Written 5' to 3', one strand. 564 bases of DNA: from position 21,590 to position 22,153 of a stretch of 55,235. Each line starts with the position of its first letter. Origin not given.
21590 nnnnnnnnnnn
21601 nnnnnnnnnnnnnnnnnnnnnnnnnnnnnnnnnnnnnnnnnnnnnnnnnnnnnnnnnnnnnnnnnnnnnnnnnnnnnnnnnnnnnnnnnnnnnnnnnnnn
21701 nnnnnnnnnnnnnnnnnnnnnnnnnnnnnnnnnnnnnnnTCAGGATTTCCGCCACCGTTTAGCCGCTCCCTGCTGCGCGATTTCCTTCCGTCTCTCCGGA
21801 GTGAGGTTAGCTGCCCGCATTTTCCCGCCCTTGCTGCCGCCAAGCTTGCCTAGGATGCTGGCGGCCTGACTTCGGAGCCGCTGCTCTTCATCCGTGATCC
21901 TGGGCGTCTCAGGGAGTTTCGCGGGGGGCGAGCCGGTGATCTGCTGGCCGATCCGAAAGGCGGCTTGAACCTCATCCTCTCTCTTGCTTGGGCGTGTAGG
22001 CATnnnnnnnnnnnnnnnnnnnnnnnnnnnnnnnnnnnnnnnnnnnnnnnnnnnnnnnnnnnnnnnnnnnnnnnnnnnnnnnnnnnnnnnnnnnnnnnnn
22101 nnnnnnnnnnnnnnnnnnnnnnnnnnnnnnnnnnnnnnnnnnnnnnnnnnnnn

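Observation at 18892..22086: IS1-family transposon with a four-gene cargo, freshly inserted in a phage genome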

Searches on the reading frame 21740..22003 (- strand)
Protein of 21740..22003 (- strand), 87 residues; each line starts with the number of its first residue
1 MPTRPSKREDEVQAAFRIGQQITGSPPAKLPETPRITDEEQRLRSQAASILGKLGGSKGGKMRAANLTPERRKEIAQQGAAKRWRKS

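Call 4: search_protein_families(library=pfam, proteins=[window:21740-22003:-], max_evalue=0.1)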
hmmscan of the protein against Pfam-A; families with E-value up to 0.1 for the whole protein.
window:21740-22003:- (87 aa): 0 families

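Call 5: search_protein_families(library=ncbifam, proteins=[window:21740-22003:-], max_evalue=0.1)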
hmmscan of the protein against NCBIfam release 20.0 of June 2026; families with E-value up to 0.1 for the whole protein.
window:21740-22003:- (87 aa): 0 families

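Call 6: search_protein_families(library=padloc, proteins=[window:21740-22003:-], max_evalue=0.1)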
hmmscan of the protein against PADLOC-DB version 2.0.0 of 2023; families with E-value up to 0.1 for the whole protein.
window:21740-22003:- (87 aa): 0 families

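Call 44: search_protein_families(library=phrogs, proteins=[window:21740-22003:-], max_evalue=0.01)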
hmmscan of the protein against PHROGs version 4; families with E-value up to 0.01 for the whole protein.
window:21740-22003:- (87 aa): 1 family
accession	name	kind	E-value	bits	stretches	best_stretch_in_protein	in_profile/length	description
phrog_2384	-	unknown function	3.4e-06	27.6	1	55-86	7-38/338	-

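Call 45: search_solved_structures(query=window:21740-22003:-, max_evalue=1)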
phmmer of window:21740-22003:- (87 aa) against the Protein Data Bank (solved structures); distinct sequences matched with E-value up to 1: 21.
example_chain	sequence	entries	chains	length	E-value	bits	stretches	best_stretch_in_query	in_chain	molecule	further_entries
6fsq_A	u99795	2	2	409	2.3e-11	47.1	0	14-58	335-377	alphaRep A3_bGFPD | A3_bGFPD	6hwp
9sah_A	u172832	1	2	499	2.5e-11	47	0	14-58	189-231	E4-NB2 synthetic fusion protein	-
4zv6_A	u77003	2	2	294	1.1e-09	41.8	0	15-58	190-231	AlphaRep-7 | alpha-Rep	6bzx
6ft5_A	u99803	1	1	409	1.2e-08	38.5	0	12-58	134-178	alphaRep A3_A3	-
6gwc_C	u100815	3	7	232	2.7e-08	37.3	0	34-58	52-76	iE5 ALPHAREP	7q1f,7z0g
4xl5_C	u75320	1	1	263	1.1e-07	35.4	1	14-58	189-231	bGFP-A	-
6gwd_G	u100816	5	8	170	3.6e-07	33.7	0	34-58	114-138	iiH5 ALPHAREP | iih5 Alpha Repeating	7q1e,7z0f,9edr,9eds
7p0h_A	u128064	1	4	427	4.6e-07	33.4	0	13-58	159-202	Helicobacter pylori ComF fused to an artificial alphaREP crystallization helper (named B2)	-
4xvp_D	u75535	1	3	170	9.9e-07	32.3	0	24-58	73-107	BGFP-C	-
8aw4_A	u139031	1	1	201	1.1e-06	32.2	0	14-58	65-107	ALPHAREP bB-E3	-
9t1m_A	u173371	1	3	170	1.4e-06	31.9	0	34-58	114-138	Alpha Rep E4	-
6gx7_E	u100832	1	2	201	9.5e-06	29.2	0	9-58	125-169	iiiA5 ALPHAREP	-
9rhz_A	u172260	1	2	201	3.7e-05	27.3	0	34-58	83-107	ALPHAREP bE5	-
5dcq_A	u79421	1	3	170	0.00014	25.5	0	13-58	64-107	artificial repeat proteins (alphaREP3)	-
8aw4_B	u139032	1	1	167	0.00023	24.8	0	15-60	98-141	ALPHAREP bGFPD-YY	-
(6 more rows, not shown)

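Call 87: search_protein_families(library=ncbifam, proteins=[window:21740-22003:-], max_evalue=1)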
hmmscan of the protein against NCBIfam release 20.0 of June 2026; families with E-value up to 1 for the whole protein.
window:21740-22003:- (87 aa): 0 families
